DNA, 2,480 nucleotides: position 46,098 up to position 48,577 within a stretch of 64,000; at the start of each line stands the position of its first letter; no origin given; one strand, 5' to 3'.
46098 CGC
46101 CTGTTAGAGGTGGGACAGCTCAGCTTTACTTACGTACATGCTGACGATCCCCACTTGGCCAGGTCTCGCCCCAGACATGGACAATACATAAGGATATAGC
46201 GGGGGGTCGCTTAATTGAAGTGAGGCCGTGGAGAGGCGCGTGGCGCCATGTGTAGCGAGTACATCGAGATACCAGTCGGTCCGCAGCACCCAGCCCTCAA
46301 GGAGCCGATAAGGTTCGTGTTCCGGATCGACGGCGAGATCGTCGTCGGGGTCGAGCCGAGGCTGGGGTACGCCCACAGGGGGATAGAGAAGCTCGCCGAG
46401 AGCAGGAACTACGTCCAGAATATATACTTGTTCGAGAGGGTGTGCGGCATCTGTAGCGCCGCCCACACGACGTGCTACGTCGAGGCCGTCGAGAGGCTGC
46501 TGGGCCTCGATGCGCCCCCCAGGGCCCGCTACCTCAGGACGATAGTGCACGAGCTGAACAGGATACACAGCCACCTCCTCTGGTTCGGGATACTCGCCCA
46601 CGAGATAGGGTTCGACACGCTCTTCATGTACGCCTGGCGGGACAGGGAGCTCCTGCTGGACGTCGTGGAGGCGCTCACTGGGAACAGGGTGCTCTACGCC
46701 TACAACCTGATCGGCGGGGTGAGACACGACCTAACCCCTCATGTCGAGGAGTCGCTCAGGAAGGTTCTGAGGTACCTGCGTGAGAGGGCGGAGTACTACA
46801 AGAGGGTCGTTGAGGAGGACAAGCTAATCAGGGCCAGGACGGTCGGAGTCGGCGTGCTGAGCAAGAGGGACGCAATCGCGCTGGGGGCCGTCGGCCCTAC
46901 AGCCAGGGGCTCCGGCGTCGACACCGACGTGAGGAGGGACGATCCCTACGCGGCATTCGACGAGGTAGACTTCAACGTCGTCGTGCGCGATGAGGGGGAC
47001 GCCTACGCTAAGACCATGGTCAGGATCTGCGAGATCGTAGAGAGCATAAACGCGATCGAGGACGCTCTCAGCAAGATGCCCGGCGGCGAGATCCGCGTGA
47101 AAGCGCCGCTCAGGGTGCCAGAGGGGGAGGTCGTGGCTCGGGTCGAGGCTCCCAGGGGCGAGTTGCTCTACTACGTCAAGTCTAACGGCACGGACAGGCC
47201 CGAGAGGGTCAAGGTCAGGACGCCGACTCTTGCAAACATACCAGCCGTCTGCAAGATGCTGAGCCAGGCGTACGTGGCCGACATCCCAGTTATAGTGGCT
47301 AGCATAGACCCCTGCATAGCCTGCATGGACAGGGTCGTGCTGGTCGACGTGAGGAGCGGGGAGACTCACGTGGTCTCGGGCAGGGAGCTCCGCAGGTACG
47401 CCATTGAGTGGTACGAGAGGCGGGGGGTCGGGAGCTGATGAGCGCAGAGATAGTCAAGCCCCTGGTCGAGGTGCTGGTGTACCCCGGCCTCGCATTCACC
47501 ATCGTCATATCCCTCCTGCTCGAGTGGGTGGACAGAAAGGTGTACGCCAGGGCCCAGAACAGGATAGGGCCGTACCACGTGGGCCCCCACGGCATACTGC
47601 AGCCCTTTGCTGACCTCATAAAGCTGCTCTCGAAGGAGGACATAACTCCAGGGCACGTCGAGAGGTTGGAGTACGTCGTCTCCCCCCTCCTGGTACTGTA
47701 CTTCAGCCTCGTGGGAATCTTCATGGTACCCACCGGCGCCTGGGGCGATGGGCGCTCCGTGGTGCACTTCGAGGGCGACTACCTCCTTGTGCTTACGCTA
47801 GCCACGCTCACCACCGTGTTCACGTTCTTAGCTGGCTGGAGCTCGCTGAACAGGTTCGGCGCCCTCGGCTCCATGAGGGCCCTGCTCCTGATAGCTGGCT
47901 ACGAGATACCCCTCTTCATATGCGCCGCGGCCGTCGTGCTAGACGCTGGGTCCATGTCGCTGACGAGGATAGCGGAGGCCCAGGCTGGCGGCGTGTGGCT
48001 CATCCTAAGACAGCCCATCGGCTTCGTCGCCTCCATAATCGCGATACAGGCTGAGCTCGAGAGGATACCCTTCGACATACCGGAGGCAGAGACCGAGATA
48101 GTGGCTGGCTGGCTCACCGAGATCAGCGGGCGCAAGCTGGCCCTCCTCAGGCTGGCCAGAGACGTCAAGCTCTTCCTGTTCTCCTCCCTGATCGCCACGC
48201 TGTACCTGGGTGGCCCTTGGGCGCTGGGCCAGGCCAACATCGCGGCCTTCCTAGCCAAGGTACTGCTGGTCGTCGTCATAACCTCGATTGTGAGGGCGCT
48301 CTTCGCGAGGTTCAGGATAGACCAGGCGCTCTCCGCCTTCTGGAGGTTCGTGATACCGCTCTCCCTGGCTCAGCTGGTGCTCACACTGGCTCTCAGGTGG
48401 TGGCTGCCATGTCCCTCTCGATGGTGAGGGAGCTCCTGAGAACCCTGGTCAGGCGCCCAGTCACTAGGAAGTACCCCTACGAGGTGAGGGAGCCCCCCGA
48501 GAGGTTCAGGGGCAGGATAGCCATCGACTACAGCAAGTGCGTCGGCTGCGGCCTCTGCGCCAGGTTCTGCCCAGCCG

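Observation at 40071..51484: Complex-I-ordered 11-subunit gene set whose NuoD-like subunit still has both [NiFe] cysteine pairs and a cleavable tail: probably a complex-I-like membrane hydrogenase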

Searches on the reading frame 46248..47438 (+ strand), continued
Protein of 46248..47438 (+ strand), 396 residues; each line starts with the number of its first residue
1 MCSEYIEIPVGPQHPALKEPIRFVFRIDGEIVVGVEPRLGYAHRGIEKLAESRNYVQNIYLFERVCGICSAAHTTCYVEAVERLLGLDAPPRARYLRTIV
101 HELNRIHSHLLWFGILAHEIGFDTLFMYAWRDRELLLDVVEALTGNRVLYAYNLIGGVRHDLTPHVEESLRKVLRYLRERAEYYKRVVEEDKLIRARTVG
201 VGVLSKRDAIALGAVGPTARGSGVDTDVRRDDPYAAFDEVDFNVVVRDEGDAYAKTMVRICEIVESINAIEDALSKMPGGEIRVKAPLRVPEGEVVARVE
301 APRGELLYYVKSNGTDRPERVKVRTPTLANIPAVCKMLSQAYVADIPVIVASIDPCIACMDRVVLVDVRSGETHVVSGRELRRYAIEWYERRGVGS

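Call 19: find_related_loci(query=window:46248-47438:+, collection=genome_contigs, flank=10000)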
Query window:46248-47438:+ (396 aa) in genome_contigs; peptide patterns used: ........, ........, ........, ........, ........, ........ (x = any residue, [..] = any of these).
138 stretches matched a pattern; 81 encode a relative of the query (tblastn E <= 1e-3); the best 80 are kept; 80 distinct loci.
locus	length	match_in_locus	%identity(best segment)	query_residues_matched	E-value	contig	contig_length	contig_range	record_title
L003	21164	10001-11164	70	6-393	0e+0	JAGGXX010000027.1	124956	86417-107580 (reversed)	MAG: Thermoprotei archaeon isolate AUK163 PB_MBMC_117_c_000000000045, whole genome shotgun sequence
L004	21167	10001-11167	68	6-394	0e+0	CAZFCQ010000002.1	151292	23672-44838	MAG TPA_asm: uncultured Thermoprotei archaeon isolate binchicken_co184_167 genome assembly, contig: NODE_41_length_15129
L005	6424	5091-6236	60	6-389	3e-158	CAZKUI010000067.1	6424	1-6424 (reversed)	MAG TPA_asm: uncultured Candidatus Bathyarchaeia archaeon isolate SRP141552_co1_141 genome assembly, contig: NODE_6240_l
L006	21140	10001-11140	57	6-385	7e-152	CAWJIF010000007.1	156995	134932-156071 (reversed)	MAG: Candidatus Bathyarchaeota archaeon isolate MFD03726.bin.2.66 genome assembly, contig: contig_33734, whole genome sh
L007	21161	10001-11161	57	6-390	3e-147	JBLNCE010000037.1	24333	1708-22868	MAG: Bacteroidota bacterium isolate MAG133 PRJNA950955_bin4_renamed_36, whole genome shotgun sequence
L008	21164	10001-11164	56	1-388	7e-147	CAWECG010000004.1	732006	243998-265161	MAG: Candidatus Bathyarchaeota archaeon isolate MFD03726.bin.1.224 genome assembly, contig: contig_35660, whole genome s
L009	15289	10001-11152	54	6-390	3e-144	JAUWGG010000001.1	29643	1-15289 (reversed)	MAG: Methanobacteriota archaeon isolate CSMAG_2236 CSMAG_2236_k141_2891390_length_29643_cov_8.0000, whole genome shotgun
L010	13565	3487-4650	55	1-388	3e-144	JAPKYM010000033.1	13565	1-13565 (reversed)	MAG: Candidatus Bathyarchaeota archaeon isolate LacPavin_0920_SED5_MAG_47_8 LacPavin_0920_SED5_scaffold_981788, whole ge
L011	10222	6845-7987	55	3-388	3e-142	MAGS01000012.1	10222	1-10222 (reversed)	MAG: Candidatus Methanomethylicus mesodigestus isolate V1 V1_s12, whole genome shotgun sequence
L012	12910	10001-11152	55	7-389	1e-141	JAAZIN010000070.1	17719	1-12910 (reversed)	MAG: Bacillota bacterium isolate AS20ysBPTH_152 38408_AS20, whole genome shotgun sequence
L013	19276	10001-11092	55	3-366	1e-140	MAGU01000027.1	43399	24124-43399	MAG: Candidatus Methanomethylicus oleisabuli isolate V3 V3_s25, whole genome shotgun sequence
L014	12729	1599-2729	57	6-381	2e-140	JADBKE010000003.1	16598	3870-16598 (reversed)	MAG: Candidatus Fermentithermobacillaceae bacterium isolate Bu31 contig_1370_pilon_pilon_pilon, whole genome shotgun seq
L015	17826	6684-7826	56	6-384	3e-140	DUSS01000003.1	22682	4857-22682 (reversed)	MAG TPA_asm: Candidatus Fermentithermobacillaceae bacterium isolate AS04akNAM_61 1060_AS04, whole genome shotgun sequenc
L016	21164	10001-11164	50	6-394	3e-139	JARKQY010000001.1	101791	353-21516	MAG: Bacillota bacterium isolate Reactor_metabat.58 k141_267328, whole genome shotgun sequence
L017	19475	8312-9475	52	6-394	8e-139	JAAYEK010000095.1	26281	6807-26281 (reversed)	MAG: Bacillota bacterium isolate AS06rmzACSIP_96 228406_AS06, whole genome shotgun sequence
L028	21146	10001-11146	51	8-389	1e-132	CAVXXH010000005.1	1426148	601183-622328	MAG: uncultured Chloroflexia bacterium isolate MFD04716.bin.1.227 genome assembly, contig: contig_6982, whole genome sho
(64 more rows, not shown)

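Call 41: list_cluster_members(proteins=[window:46248-47438:+, window:44308-44775:+, window:41549-43612:-, window:47438-48427:+, window:49541-50992:+, window:40071-41552:-])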
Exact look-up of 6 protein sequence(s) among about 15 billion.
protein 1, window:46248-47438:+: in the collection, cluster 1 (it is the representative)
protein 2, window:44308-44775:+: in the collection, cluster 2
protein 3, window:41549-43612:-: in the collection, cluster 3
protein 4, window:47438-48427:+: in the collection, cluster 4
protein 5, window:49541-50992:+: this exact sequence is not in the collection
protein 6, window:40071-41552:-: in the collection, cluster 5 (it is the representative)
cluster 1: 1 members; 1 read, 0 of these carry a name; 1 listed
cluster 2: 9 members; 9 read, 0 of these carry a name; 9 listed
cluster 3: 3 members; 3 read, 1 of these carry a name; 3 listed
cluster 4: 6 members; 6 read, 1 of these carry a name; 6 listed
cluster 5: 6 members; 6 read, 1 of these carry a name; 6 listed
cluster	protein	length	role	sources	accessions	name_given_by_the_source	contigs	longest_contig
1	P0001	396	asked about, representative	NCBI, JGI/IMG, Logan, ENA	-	-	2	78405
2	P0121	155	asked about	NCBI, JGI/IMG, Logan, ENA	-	-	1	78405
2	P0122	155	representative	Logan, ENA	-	-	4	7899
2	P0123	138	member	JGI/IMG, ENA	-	-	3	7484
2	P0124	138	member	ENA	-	-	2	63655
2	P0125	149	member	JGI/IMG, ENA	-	-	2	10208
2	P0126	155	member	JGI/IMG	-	-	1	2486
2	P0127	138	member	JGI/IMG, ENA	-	-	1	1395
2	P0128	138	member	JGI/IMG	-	-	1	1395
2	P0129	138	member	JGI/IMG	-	-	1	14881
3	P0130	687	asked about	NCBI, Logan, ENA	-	-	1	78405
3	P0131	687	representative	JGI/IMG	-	-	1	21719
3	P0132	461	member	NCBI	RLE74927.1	MAG: hypothetical protein DRJ56_06535, partial [Thermoprotei archaeon]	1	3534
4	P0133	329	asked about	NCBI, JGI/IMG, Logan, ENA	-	-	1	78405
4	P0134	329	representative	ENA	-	-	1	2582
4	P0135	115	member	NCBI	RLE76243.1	MAG: NADH-quinone oxidoreductase subunit H, partial [Thermoprotei archaeon]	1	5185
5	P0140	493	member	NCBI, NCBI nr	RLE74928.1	MAG: formate hydrogenlyase [Thermoprotei archaeon]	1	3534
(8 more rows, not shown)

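Call 58: search_protein_families(library=pfam, proteins=[L016:7853-8359:+, L016:8352-8660:+, L016:8712-9044:+, L016:3081-4511:+, L016:4508-6361:+, L016:6399-7844:+, L028:4524-5018:+, L028:5015-5326:+, L028:8597-8929:+, L008:12742-13035:+], max_evalue=0.001)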
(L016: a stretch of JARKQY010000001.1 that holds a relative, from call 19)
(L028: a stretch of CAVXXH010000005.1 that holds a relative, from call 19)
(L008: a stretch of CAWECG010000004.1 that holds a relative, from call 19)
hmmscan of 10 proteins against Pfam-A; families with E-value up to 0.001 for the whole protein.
L016:7853-8359:+ (168 aa): 1 family
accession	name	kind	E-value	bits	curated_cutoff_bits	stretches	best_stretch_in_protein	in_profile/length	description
PF00499.25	Oxidored_q3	-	4.4e-11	43.2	33.2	1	19-160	3-146/146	NADH-ubiquinone/plastoquinone oxidoreductase chain 6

L016:8352-8660:+ (102 aa): 1 family
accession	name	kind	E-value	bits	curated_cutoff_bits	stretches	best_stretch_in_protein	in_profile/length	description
PF00420.29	Oxidored_q2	-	2.1e-19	69.5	26.1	1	10-102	4-95/95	NADH-ubiquinone/plastoquinone oxidoreductase chain 4L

L016:8712-9044:+ (110 aa): 1 family
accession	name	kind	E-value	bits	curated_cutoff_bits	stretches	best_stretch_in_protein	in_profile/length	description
PF00507.24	Oxidored_q4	-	4.1e-05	24.1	23.3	1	24-105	4-85/99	NADH-ubiquinone/plastoquinone oxidoreductase, chain 3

L016:3081-4511:+ (476 aa): 2 families
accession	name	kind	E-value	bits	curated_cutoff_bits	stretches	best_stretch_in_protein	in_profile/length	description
PF00361.26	Proton_antipo_M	-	6e-71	239.5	21.5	1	126-410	1-294/294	NADH:quinone oxidoreductase/Mrp antiporter, TM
PF00662.26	Proton_antipo_N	-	3.1e-07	30.6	24.5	1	68-110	9-51/51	NADH-Ubiquinone oxidoreductase (complex I), chain 5 N-terminus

L016:4508-6361:+ (617 aa): 2 families
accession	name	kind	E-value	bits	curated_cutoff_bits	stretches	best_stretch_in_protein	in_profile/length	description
PF00361.26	Proton_antipo_M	-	1e-58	199.3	21.5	1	124-408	1-290/294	NADH:quinone oxidoreductase/Mrp antiporter, TM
PF00662.26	Proton_antipo_N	-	0.00081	19.7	24.5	1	62-108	5-51/51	NADH-Ubiquinone oxidoreductase (complex I), chain 5 N-terminus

L016:6399-7844:+ (481 aa): 3 families
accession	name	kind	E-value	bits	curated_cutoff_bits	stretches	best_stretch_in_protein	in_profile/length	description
PF00361.26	Proton_antipo_M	-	3e-74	250.3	21.5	1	123-413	1-294/294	NADH:quinone oxidoreductase/Mrp antiporter, TM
PF10125.14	NADHdeh_related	-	4.8e-07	29.8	27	1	116-235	80-196/218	NADH dehydrogenase I, subunit N related protein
PF00662.26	Proton_antipo_N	-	0.00067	19.9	24.5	1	67-96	11-40/51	NADH-Ubiquinone oxidoreductase (complex I), chain 5 N-terminus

L028:4524-5018:+ (164 aa): 2 families
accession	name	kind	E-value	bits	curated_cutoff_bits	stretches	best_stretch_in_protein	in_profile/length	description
PF13244.11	MbhD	-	1.6e-07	31.8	27.2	1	9-69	2-62/67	MBH, subunit D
PF00499.25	Oxidored_q3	-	5.8e-07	29.8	33.2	1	14-100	2-90/146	NADH-ubiquinone/plastoquinone oxidoreductase chain 6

L028:5015-5326:+ (103 aa): 1 family
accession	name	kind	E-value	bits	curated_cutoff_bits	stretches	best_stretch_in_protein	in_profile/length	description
PF00420.29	Oxidored_q2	-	6.3e-18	64.7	26.1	1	9-103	2-95/95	NADH-ubiquinone/plastoquinone oxidoreductase chain 4L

L028:8597-8929:+ (110 aa): 0 families

L008:12742-13035:+ (97 aa): 0 families

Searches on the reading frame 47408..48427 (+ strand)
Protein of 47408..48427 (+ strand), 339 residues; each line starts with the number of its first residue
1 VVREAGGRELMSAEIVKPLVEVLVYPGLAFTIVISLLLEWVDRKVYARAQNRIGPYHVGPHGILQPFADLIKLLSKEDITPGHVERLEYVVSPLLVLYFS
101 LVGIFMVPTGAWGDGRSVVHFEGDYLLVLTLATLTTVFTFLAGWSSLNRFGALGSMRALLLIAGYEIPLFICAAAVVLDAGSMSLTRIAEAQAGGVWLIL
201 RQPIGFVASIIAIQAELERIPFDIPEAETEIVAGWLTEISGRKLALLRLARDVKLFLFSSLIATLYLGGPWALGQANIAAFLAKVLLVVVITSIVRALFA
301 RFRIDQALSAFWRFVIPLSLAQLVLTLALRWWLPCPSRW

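Call 4: search_protein_families(library=pfam, proteins=[window:47408-48427:+], max_evalue=0.01)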
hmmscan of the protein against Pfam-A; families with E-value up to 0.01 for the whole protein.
window:47408-48427:+ (339 aa): 1 family
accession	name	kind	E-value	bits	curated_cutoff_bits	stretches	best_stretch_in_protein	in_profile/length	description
PF00146.26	NADHdh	-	1.1e-89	301.2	27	1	29-326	8-297/298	NADH dehydrogenase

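Call 7: search_protein_families(library=ncbifam, proteins=[window:47408-48427:+], max_evalue=0.001)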
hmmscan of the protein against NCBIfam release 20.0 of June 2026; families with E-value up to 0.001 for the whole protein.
window:47408-48427:+ (339 aa): 7 families
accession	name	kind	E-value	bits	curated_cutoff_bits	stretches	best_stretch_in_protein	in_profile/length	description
NF004741.0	PRK06076.1-2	equivalog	2.9e-81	273.3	305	1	16-332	18-335/337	NADH-quinone oxidoreductase subunit NuoH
NF040610.1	F420_dehyd_FpoH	exception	1.2e-61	208.9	475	1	13-330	4-336/339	F420H2 dehydrogenase subunit FpoH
NF004740.0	PRK06076.1-1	equivalog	1e-58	199.4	399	1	17-329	13-319/325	NADH-quinone oxidoreductase subunit NuoH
NF004744.0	PRK06076.1-5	equivalog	3.9e-57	194.1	542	2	18-271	31-280/372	NADH-quinone oxidoreductase subunit NuoH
NF004743.0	PRK06076.1-4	equivalog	1.9e-55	188.5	494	1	28-328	24-340/433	NADH-quinone oxidoreductase subunit NuoH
NF004745.0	PRK06076.1-6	equivalog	8e-50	170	450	1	30-328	25-331/341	NADH-quinone oxidoreductase subunit NuoH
NF004742.0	PRK06076.1-3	equivalog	3.8e-45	154.6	531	1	16-326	22-344/356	NADH-quinone oxidoreductase subunit NuoH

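Call 43: search_solved_structures(query=window:47438-48427:+, max_evalue=1e-10, show_alignments=3)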
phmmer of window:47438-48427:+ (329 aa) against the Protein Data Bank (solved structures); distinct sequences matched with E-value up to 1e-10: 35.
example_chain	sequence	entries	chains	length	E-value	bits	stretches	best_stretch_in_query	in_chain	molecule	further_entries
7eu3_A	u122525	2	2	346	1.6e-46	162.4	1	10-318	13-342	NAD(P)H-quinone oxidoreductase subunit 1, chloroplastic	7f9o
9grx_A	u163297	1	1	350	2.6e-46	161.7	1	18-318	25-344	NAD(P)H-quinone oxidoreductase subunit 1, chloroplastic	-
6nbq_A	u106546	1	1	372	4.5e-46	160.9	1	23-263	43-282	NdhA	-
6hum_A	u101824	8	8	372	5.2e-46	160.7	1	23-262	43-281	NAD(P)H-quinone oxidoreductase subunit 1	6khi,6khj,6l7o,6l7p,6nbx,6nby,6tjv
7wff_A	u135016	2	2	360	1e-43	153.2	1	22-319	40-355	NAD(P)H-quinone oxidoreductase subunit 1, chloroplastic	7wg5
4he8_H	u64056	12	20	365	2.2e-43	152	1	13-317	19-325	NADH-quinone oxidoreductase subunit 8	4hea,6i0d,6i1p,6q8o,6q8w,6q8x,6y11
7nyh_H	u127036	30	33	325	1e-39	140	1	4-322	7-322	NADH-quinone oxidoreductase subunit H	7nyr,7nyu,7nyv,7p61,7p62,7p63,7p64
8qby_H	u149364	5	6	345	6e-36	127.6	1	18-319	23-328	NADH-quinone oxidoreductase subunit H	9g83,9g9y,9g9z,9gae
8e9g_H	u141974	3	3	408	7.7e-36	127.3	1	14-316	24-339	NADH-quinone oxidoreductase subunit H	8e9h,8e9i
7zm7_1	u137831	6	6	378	5.9e-35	124.4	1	7-266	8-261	NADH-ubiquinone oxidoreductase chain 1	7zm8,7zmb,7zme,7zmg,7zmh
5xtc_s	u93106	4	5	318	3e-34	122.1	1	25-315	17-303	NADH-ubiquinone oxidoreductase chain 1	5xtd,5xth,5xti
9cwt_s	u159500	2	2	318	3.1e-34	122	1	25-315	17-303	NADH-ubiquinone oxidoreductase chain 1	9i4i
9ti4_s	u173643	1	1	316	4.5e-34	121.5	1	25-315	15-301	NADH-ubiquinone oxidoreductase chain 1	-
8ud1_1H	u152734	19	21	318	8.7e-34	120.5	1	26-315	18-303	NADH-ubiquinone oxidoreductase chain 1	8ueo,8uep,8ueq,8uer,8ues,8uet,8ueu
7a23_H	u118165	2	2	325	1.6e-33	119.6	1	27-319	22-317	Nad1m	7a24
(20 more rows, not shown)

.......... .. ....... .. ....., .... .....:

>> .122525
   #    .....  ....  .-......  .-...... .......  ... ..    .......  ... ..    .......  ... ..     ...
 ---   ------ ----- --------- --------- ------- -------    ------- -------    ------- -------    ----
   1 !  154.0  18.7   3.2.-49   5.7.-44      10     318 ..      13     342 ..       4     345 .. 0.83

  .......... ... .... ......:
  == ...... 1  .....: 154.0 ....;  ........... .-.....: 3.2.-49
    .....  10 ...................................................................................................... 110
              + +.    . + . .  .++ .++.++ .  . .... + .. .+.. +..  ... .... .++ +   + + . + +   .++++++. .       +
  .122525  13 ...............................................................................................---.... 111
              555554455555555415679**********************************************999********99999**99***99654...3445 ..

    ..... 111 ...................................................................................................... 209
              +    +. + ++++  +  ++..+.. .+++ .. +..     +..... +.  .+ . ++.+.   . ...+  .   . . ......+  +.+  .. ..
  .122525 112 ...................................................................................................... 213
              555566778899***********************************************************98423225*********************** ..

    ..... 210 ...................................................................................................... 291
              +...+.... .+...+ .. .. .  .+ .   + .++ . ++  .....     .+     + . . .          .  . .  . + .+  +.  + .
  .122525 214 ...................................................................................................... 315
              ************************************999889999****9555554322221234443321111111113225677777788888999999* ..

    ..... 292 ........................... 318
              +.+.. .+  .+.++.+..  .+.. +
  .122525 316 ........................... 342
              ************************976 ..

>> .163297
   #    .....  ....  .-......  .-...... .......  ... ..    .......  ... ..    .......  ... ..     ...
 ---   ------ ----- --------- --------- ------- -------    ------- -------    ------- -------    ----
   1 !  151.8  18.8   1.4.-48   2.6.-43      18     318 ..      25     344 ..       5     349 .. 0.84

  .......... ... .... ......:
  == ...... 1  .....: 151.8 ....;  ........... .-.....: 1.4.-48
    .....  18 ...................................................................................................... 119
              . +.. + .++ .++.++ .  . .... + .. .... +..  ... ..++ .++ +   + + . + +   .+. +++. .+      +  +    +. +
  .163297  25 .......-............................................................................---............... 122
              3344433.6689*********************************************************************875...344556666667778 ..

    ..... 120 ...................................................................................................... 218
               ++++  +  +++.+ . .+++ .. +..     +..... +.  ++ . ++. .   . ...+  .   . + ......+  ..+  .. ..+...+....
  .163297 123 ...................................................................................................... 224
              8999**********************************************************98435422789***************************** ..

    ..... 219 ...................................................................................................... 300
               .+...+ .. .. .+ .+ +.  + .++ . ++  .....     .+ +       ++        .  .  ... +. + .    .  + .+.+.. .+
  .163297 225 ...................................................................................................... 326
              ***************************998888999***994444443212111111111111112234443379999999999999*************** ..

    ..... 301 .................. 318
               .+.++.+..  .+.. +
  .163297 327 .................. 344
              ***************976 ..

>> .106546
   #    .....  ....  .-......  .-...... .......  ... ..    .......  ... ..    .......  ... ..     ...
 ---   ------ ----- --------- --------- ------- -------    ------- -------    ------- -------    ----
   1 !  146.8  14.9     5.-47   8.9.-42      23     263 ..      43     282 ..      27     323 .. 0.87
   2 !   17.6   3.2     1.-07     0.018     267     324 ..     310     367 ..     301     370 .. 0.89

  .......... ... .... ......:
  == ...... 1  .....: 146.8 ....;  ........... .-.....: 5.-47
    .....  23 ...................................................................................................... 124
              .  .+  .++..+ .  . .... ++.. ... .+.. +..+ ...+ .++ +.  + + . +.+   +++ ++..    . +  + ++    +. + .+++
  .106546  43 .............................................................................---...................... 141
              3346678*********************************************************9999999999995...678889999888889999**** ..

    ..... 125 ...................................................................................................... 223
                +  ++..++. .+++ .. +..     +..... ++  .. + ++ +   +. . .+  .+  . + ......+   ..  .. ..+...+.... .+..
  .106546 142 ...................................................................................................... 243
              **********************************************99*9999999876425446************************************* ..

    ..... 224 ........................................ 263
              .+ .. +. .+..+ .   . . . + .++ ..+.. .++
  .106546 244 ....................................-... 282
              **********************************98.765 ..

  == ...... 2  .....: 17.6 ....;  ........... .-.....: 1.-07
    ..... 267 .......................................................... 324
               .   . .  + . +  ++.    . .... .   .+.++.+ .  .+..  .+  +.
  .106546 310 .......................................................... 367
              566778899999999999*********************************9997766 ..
